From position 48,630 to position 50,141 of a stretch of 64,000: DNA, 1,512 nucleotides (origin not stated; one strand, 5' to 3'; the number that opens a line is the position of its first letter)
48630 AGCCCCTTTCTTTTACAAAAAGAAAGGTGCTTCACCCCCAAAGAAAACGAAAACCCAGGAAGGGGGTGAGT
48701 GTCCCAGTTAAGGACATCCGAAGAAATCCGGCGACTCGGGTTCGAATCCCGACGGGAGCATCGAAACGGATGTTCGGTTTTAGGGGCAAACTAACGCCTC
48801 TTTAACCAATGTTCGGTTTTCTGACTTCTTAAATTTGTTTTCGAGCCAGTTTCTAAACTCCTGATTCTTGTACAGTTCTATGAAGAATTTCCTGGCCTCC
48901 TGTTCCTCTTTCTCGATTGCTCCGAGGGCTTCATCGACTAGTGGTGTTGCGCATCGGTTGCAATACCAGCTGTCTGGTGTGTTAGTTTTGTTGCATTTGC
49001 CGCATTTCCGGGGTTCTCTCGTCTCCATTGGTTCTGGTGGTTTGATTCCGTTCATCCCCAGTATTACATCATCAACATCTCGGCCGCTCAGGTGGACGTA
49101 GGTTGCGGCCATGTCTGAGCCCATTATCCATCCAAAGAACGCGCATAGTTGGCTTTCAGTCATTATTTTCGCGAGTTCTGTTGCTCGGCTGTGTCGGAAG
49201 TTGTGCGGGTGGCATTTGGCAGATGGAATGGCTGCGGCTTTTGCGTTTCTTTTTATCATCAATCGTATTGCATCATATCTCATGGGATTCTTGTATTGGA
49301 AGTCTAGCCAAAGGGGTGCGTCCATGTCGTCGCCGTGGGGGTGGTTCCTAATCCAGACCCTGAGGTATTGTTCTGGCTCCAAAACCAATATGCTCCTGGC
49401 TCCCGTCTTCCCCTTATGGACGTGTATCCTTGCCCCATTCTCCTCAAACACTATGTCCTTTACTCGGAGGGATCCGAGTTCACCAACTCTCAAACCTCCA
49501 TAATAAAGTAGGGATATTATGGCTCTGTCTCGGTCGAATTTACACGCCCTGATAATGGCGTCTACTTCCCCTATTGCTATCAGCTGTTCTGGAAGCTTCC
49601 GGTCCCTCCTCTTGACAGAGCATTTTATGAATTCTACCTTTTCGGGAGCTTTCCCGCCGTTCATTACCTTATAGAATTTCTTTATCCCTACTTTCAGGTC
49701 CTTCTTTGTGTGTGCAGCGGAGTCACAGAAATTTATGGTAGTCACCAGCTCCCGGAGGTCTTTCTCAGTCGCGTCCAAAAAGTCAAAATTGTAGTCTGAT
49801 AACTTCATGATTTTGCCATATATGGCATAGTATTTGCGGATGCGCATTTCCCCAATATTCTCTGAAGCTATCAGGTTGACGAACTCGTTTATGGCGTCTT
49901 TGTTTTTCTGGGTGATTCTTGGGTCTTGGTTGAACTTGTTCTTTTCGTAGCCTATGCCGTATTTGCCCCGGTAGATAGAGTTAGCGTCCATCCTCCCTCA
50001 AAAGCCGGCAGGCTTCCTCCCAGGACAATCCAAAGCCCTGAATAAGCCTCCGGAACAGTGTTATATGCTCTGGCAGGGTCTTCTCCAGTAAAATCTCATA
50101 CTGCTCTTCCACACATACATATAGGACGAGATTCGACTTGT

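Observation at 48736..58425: Integrase-bearing, AT-rich genomic island at tRNA-Glu encoding secreted proteins and a subtilase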

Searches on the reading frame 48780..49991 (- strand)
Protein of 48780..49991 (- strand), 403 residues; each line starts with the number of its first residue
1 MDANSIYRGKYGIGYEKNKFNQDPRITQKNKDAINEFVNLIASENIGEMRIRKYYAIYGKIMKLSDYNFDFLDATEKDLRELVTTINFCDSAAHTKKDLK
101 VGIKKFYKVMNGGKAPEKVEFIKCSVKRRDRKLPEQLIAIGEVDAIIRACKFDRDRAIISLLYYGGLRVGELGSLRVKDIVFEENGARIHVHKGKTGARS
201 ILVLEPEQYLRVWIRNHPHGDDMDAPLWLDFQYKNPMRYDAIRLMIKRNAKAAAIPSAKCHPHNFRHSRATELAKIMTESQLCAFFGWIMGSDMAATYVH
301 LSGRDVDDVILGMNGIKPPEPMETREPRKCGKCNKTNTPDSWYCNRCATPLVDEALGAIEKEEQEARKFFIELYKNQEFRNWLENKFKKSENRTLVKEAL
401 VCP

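Call 9: search_protein_families(library=pfam, proteins=[window:48780-49991:-], max_evalue=0.01)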
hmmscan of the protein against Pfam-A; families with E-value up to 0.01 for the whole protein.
window:48780-49991:- (403 aa): 1 family
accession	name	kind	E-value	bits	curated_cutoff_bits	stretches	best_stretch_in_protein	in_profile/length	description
PF00589.27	Phage_integrase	-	7.6e-19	68.6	27.1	1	142-301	7-168/172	Phage integrase family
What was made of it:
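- Checked: Integrase: ORF 48780-49991 (-), Pfam Phage_integrase 7.6e-19 (call 9).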

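Call 14: find_encoding_contigs(protein=window:48780-49991:-, flank=10000, max_places=6)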
Protein window:48780-49991:- (403 aa): no gene with exactly this product is on record in the collection.

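Call 15: find_homologous_proteins(query=window:48780-49991:-)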
Query window:48780-49991:- (403 aa): 1180 proteins with E <= 0.001 among 4612 candidates; the best 120 are listed.
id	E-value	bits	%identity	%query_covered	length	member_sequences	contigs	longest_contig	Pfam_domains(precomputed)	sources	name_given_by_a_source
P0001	4.5e-241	818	88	97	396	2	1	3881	PF00589.28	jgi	jgi:integrase/recombinase XerD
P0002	1.1e-228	777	83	96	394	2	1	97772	PF00589.28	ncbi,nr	ncbi:MAG: tyrosine-type recombinase/integrase [Candidatus Altiarchaeales archaeon]|nr:tyrosine-type 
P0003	1.3e-227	773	84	97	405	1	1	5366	PF00589.28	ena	-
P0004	1.3e-222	757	82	96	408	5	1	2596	PF00589.28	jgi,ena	-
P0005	7.5e-212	722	75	98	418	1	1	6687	PF00589.28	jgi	jgi:integrase/recombinase XerD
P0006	9.8e-209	711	76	95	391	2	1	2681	PF00589.28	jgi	-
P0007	1.1e-204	698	72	98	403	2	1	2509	PF00589.28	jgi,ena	-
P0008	1.2e-149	517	56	98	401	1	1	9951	PF00589.28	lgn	-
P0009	1.5e-148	513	56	96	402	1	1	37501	PF00589.28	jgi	-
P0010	5.7e-142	492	53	97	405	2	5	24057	PF00589.28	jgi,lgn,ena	-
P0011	1.8e-95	338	43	92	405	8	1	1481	PF00589.28,PF22823.3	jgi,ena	-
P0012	2.1e-94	335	41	94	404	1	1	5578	PF00589.28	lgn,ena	-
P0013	7.5e-92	326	42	93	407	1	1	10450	PF00589.28,PF22823.3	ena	-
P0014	7.6e-89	317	43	90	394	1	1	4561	PF00589.28,PF22823.3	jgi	-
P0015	1.7e-86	309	42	86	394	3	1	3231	PF00589.28,PF22823.3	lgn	-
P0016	3.4e-86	308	42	89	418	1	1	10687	PF00589.28,PF22823.3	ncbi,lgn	-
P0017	9.3e-85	303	41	88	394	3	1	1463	PF00589.28,PF22823.3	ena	-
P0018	8.2e-79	284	40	96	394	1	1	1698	PF00589.28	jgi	jgi:site-specific recombinase XerD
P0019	6.8e-78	281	40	96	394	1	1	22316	PF00589.28,PF11917.14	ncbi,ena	-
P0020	1.7e-77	279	40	94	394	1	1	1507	PF00589.28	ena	-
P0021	2.1e-77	279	39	94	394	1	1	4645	PF00589.28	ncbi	-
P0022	2.5e-77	279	44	81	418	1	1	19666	PF00589.28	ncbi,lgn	-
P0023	6.4e-77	277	42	87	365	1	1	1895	PF00589.28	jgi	jgi:integrase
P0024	3.4e-76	275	41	84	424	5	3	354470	PF24463.2,PF00589.28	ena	-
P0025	8.8e-76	274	41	86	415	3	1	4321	PF13495.13,PF00589.28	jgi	jgi:site-specific recombinase XerD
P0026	9.1e-76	274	39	94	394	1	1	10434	PF00589.28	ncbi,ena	-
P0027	9.9e-76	273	42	83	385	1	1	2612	PF13240.12,PF12773.14,PF00589.28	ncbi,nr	ncbi:MAG: tyrosine-type recombinase/integrase [Candidatus Aenigmarchaeota archaeon]|nr:tyrosine-type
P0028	1.1e-75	273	42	90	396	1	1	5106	PF00589.28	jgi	jgi:integrase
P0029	1.6e-75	273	39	90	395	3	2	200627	PF13495.13,PF00589.28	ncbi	ncbi:MAG: site-specific integrase [Nitrososphaerales archaeon]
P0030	1.7e-75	273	40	90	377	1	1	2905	PF00589.28,PF11917.14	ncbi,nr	ncbi:MAG: DUF3435 domain-containing protein, partial [Thermoplasmatales archaeon]|nr:DUF3435 domain-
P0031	2.1e-75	272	42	90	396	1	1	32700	PF00589.28,PF02899.24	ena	-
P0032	2.2e-75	272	42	90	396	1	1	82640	PF00589.28,PF02899.24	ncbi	-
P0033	2.7e-75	272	42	89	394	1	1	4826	PF00589.28,PF22823.3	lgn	-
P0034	3.8e-75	271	39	92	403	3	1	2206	PF13240.12,PF13495.13,PF00589.28,PF22823.3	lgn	-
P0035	4.0e-75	271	42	90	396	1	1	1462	PF00589.28,PF02899.24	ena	-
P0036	6.6e-75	271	41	90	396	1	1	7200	PF00589.28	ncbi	ncbi:MAG: site-specific integrase [Candidatus Thermoplasmatota archaeon]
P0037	7.6e-75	270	42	90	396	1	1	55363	PF00589.28,PF02899.24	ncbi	-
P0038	1.7e-74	269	42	85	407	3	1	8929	PF00589.28,PF02899.24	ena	-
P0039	1.8e-74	269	39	94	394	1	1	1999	PF00589.28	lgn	-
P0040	4.4e-74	268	40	92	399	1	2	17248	PF00589.28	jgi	-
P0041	5.1e-74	268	41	90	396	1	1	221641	PF00589.28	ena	-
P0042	1.1e-73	267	45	74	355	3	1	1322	PF00589.28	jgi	-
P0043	1.2e-73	266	41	90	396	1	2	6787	PF00589.28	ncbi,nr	ncbi:MAG: tyrosine-type recombinase/integrase [Candidatus Thermoplasmatota archaeon]|nr:tyrosine-typ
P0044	1.3e-73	266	41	90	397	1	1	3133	PF00589.28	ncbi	-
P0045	1.4e-73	266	41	90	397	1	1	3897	PF00589.28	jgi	-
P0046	1.4e-73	266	41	90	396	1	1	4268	PF00589.28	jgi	jgi:integrase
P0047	1.6e-73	266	41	91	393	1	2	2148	PF00589.28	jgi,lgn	jgi:site-specific recombinase XerD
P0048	1.7e-73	266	42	90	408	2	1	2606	PF13240.12,PF12773.14,PF00589.28,PF13248.12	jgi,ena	-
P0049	2.2e-73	266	41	92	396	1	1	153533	PF00589.28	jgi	jgi:integrase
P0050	2.2e-73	266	40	90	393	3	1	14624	PF13495.13,PF00589.28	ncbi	ncbi:MAG: tyrosine-type recombinase/integrase [Candidatus Syntropharchaeia archaeon]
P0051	4.6e-73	265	41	90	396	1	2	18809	PF00589.28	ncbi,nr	ncbi:MAG: tyrosine-type recombinase/integrase [Thermoplasmata archaeon]|nr:tyrosine-type recombinase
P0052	5.3e-73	264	38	90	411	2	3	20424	PF00589.28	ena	-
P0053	5.5e-73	264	41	90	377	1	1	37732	PF00589.28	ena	-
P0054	6.5e-73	264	40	89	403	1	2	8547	PF13495.13,PF00589.28,PF02899.24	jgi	jgi:site-specific recombinase XerD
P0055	8.2e-73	264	40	89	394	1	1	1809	PF00589.28,PF22823.3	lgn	-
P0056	8.6e-73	264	42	90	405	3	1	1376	PF13240.12,PF00589.28,PF13248.12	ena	-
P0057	1.1e-72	263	38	91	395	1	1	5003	PF00589.28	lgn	-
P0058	2.2e-72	262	39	93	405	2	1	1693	PF13240.12,PF00589.28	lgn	-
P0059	2.4e-72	262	45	73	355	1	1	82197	PF00589.28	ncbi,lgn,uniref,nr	ncbi:tyrosine-type recombinase/integrase [Methanosarcina sp. 1.H.A.2.2]|uniref:tyrosine-type recombi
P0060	3.3e-72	262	38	94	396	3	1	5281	PF00589.28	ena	-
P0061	3.3e-72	262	42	74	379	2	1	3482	PF00589.28,PF22823.3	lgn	-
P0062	3.9e-72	262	40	91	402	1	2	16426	PF00589.28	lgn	-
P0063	5.3e-72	261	39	89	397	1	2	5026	PF00589.28,PF02899.24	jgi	-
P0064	5.3e-72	261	39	88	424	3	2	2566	PF00589.28,PF02899.24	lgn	-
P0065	8.2e-72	261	40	86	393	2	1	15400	PF00589.28,PF22823.3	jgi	jgi:site-specific recombinase XerD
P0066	1.0e-71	260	36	94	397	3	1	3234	PF00589.28,PF02899.24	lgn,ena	-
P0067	1.0e-71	260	38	90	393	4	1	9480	PF00589.28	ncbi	ncbi:MAG: site-specific integrase [Nitrososphaerales archaeon]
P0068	1.1e-71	260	40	90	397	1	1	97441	PF00589.28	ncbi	-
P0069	1.6e-71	260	41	90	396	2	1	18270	PF00589.28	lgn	-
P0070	1.7e-71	259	39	91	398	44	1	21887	PF00589.28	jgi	jgi:site-specific recombinase XerD/ribosomal protein L40E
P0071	1.8e-71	259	42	86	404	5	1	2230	PF13240.12,PF00589.28,PF13248.12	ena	-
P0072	1.8e-71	259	40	95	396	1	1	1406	PF00589.28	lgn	-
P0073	1.9e-71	259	37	93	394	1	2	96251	PF00589.28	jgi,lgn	-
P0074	1.9e-71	259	42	85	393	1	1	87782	PF00589.28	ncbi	-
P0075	2.0e-71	259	43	84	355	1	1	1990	PF00589.28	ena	-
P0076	3.0e-71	259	40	87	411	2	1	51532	PF13240.12,PF12773.14,PF00589.28,PF13248.12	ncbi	-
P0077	3.6e-71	258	37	91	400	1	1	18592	PF00589.28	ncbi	-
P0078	3.8e-71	258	38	92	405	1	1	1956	PF00589.28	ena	-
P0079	6.8e-71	257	41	83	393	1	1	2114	PF00589.28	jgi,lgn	jgi:site-specific recombinase XerD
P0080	8.1e-71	257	40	89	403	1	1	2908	PF00589.28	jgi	jgi:integrase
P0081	1.0e-70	257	38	91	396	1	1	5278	PF00589.28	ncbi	-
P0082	1.2e-70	257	39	89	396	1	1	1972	PF00589.28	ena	-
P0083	1.4e-70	256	43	79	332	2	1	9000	PF00589.28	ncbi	ncbi:MAG: site-specific integrase, partial [Thermoplasmata archaeon]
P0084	1.4e-70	256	38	89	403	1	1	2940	PF00589.28,PF02899.24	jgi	jgi:integrase/recombinase XerD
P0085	1.7e-70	256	38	86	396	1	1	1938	PF00589.28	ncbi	-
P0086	1.7e-70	256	39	80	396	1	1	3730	PF00589.28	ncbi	-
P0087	1.7e-70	256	44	72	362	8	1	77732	PF00589.28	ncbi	ncbi:MAG: tyrosine-type recombinase/integrase [Methanosarcina sp.]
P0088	2.1e-70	256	39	95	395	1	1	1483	PF00589.28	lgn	-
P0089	2.3e-70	256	39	86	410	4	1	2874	PF00589.28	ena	-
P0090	2.4e-70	256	38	89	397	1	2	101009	PF00589.28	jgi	jgi:site-specific recombinase XerD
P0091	2.6e-70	256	40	83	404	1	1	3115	PF00589.28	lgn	-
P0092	3.1e-70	255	39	89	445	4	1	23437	PF00589.28,PF02899.24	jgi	jgi:integrase/recombinase XerD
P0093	3.2e-70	255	38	89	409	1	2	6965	PF00589.28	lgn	-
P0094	4.3e-70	255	41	84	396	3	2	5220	PF00589.28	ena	-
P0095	5.2e-70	255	37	85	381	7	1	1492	PF00589.28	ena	-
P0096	5.7e-70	254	37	95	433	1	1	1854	PF00589.28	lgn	-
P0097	6.1e-70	254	41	84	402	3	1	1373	PF00589.28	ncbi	-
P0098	7.0e-70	254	37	97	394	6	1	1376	PF00589.28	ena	-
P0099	7.2e-70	254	38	88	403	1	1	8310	PF00589.28,PF02899.24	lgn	-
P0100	7.6e-70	254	42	78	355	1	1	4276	PF00589.28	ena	-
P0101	8.2e-70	254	39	90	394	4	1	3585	PF00589.28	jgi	-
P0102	8.7e-70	254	40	89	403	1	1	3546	PF00589.28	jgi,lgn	jgi:integrase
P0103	8.7e-70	254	40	86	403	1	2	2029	PF00589.28,PF02899.24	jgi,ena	-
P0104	1.2e-69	253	39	83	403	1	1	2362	PF00589.28,PF22823.3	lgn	-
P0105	1.3e-69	253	37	94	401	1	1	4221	PF00589.28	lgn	-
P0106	1.4e-69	253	40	95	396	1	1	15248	PF00589.28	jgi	jgi:integrase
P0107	1.4e-69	253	38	86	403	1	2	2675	PF00589.28,PF02899.24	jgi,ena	-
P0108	1.4e-69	253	39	85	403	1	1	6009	PF13495.13,PF18644.8,PF00589.28,PF02899.24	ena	-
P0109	1.5e-69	253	38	91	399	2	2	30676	PF00589.28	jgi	-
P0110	1.6e-69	253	39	89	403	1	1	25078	PF00589.28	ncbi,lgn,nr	ncbi:MAG: tyrosine-type recombinase/integrase [Candidatus Thermoplasmatota archaeon]|nr:tyrosine-typ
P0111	1.6e-69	253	38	87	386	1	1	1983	PF00589.28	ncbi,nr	ncbi:MAG: tyrosine-type recombinase/integrase [Nitrospirae bacterium]|nr:tyrosine-type recombinase/i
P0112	1.7e-69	253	37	90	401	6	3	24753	PF00589.28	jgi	jgi:site-specific recombinase XerD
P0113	1.8e-69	253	40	86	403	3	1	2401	PF00589.28,PF22823.3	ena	-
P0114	2.0e-69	253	39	88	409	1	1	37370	PF00589.28,PF02899.24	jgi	jgi:integrase/recombinase XerD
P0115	2.2e-69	252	36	90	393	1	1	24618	PF00589.28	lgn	-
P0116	2.3e-69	252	37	93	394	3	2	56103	PF00589.28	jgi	jgi:site-specific recombinase XerD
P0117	2.4e-69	252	37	95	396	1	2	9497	PF00589.28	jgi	jgi:integrase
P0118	2.7e-69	252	37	95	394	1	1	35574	PF00589.28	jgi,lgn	-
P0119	2.7e-69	252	40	80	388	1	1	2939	PF00589.28,PF13248.12,PF22823.3,PF11917.14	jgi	-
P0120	3.4e-69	252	40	81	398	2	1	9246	PF00589.28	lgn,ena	-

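Call 17: find_encoding_contigs(protein=P0002, flank=10000, max_places=4)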
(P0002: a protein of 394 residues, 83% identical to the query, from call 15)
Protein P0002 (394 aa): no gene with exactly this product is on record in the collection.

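Call 18: find_encoding_contigs(protein=P0009, flank=10000, max_places=4)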
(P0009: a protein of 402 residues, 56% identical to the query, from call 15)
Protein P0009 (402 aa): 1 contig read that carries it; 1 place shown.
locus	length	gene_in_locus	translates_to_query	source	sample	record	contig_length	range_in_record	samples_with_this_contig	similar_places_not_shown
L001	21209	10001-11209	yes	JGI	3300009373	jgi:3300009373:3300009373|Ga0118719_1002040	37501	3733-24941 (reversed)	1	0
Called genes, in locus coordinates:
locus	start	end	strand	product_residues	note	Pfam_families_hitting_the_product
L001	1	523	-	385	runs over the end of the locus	PF01964:ThiC_Rad_SAM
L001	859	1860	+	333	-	PF02646:RmuC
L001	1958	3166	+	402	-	PF12705:PDDEXK_1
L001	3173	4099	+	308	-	PF28530:DUF8426, PF01939:NucS_C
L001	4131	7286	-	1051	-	PF20465:MmeI_hel, PF02384:N6_Mtase, PF01170:UPF0020 (faint), PF20473:MmeI_Mtase, PF07669:Eco57I, PF12950:TaqI_C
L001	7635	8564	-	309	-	-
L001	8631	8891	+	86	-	-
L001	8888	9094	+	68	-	-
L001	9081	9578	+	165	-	-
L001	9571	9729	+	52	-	-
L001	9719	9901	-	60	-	PF04014:MazE_antitoxin (faint)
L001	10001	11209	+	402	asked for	PF00589:Phage_integrase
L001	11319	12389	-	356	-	PF26630:DUF8203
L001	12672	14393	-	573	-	PF21546:FGGY_C_2 (weak)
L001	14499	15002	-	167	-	-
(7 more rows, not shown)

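Call 19: find_encoding_contigs(protein=P0010, flank=10000, max_places=5)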
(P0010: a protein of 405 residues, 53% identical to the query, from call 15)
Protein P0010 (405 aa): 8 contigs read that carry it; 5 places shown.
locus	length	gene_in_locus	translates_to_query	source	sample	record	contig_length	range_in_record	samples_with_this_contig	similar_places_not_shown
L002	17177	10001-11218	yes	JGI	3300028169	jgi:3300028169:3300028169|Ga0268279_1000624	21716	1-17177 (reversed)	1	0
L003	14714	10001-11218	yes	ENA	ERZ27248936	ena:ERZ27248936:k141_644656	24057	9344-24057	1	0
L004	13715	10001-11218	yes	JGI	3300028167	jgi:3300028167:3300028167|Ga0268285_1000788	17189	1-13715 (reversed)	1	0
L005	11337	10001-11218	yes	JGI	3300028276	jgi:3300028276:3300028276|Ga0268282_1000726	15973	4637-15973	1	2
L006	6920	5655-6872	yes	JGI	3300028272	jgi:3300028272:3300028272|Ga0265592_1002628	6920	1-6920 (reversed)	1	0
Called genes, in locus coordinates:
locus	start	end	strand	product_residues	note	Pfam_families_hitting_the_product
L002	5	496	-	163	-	PF00011:HSP20 (weak), PF17886:ArsA_HSP20 (weak)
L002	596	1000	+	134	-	PF13412:HTH_24 (faint), PF01022:HTH_5 (weak)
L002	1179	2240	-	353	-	PF01964:ThiC_Rad_SAM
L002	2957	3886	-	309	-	-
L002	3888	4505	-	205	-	PF13529:Peptidase_C39_2 (weak)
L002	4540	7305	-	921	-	PF04313:HSDR_N (faint), PF02384:N6_Mtase, PF01170:UPF0020 (faint), PF20473:MmeI_Mtase, PF07669:Eco57I, PF12950:TaqI_C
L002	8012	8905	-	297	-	-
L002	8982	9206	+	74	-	-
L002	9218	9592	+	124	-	-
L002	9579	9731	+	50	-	-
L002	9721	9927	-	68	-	-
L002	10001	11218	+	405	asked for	PF00589:Phage_integrase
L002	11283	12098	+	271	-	-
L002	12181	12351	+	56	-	-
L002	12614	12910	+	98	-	-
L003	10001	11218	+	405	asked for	PF00589:Phage_integrase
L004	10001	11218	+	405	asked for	PF00589:Phage_integrase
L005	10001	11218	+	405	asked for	PF00589:Phage_integrase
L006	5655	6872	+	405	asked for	PF00589:Phage_integrase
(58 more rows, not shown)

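Call 29: find_related_loci(query=window:48780-49991:-, collection=metagenome_contigs, flank=10000)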
Query window:48780-49991:- (403 aa) in metagenome_contigs; peptide patterns used: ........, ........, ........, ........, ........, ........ (x = any residue, [..] = any of these).
104 stretches matched a pattern; 5 encode a relative of the query (tblastn E <= 1e-3); 5 distinct loci.
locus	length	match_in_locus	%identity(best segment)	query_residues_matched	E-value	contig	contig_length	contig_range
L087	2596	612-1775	82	1-388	0e+0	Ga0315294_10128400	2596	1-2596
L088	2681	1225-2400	76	4-395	0e+0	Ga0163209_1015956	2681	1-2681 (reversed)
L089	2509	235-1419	72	1-395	0e+0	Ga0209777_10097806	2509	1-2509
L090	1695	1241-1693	70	1-151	1e-73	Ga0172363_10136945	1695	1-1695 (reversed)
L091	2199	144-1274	31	21-372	2e-46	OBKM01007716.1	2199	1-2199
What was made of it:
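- Tried and rejected: The metagenome scan with the integrase returned only short contigs (call 29).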

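Call 30: find_related_loci(query=window:48780-49991:-, collection=viral_contigs, flank=10000)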
Query window:48780-49991:- (403 aa) in viral_contigs; peptide patterns used: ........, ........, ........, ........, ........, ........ (x = any residue, [..] = any of these).
4 stretches matched a pattern, but none encodes a relative of the query by tblastn (E <= 1e-3).

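Call 31: find_encoding_contigs(protein=P0005, flank=10000, max_places=3)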
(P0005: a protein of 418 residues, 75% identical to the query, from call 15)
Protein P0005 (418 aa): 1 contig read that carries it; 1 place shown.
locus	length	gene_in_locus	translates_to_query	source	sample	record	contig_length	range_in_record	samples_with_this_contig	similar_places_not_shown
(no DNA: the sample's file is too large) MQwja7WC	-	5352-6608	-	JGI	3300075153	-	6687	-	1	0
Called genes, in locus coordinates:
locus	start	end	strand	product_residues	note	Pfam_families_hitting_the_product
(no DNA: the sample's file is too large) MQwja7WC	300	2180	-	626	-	PF00082:Peptidase_S8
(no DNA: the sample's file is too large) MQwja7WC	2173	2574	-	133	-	-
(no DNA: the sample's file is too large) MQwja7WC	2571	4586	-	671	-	-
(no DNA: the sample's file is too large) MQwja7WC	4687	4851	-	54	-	-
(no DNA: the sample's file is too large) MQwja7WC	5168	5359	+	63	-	-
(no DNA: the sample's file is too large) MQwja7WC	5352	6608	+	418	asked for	PF00589:Phage_integrase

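Call 32: find_encoding_contigs(protein=P0003, flank=10000, max_places=3)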
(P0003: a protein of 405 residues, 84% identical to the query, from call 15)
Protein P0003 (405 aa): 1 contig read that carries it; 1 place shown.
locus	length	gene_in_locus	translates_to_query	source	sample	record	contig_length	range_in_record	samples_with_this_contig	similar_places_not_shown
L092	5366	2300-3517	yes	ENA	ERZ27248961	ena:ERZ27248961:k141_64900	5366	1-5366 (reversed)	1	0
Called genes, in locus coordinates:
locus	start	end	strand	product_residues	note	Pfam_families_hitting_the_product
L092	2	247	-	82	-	?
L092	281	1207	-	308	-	PF04556:DpnII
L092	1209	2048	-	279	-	PF02086:MethyltransfD12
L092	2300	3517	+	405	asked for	PF00589:Phage_integrase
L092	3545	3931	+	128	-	-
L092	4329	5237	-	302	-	PF01040:UbiA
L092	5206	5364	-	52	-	?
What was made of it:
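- Close integrase relatives carry restriction-modification systems instead (calls 18, 19, 32).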

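Call 33: find_encoding_contigs(protein=P0008, flank=10000, max_places=3)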
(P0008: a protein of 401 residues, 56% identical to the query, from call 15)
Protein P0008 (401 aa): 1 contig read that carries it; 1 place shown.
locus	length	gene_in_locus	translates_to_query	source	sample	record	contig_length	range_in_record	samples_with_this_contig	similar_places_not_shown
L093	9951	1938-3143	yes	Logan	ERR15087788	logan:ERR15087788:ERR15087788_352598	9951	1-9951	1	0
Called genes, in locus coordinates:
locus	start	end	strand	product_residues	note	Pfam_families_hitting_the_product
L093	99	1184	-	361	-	-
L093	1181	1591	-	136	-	-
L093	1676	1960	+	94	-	-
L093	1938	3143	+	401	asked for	PF00589:Phage_integrase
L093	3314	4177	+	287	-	-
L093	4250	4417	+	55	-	-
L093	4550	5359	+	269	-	PF01261:AP_endonuc_2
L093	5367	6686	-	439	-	-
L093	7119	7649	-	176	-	PF00583:Acetyltransf_1 (weak)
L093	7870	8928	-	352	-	PF03706:LPG_synthase_TM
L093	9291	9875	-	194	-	PF00589:Phage_integrase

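Call 34: find_encoding_contigs(protein=P0001, flank=10000, max_places=3)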
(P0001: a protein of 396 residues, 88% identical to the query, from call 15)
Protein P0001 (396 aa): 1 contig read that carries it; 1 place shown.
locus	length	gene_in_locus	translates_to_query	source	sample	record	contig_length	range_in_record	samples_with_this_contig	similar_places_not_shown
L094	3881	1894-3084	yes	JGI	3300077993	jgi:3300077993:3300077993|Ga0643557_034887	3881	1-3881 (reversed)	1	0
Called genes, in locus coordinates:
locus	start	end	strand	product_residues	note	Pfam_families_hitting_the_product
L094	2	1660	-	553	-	?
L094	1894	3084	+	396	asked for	PF00589:Phage_integrase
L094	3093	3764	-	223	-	-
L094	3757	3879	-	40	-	?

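Call 38: search_protein_families(library=phrogs, proteins=[window:48780-49991:-], max_evalue=0.01)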
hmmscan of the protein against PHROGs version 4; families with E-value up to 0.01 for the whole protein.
window:48780-49991:- (403 aa): 2 families
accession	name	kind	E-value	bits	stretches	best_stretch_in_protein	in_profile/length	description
phrog_1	-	integration and excision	2.9e-20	74.1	1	119-345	262-477/611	integrase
phrog_216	-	integration and excision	7.1e-15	55.9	1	141-317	59-240/301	integrase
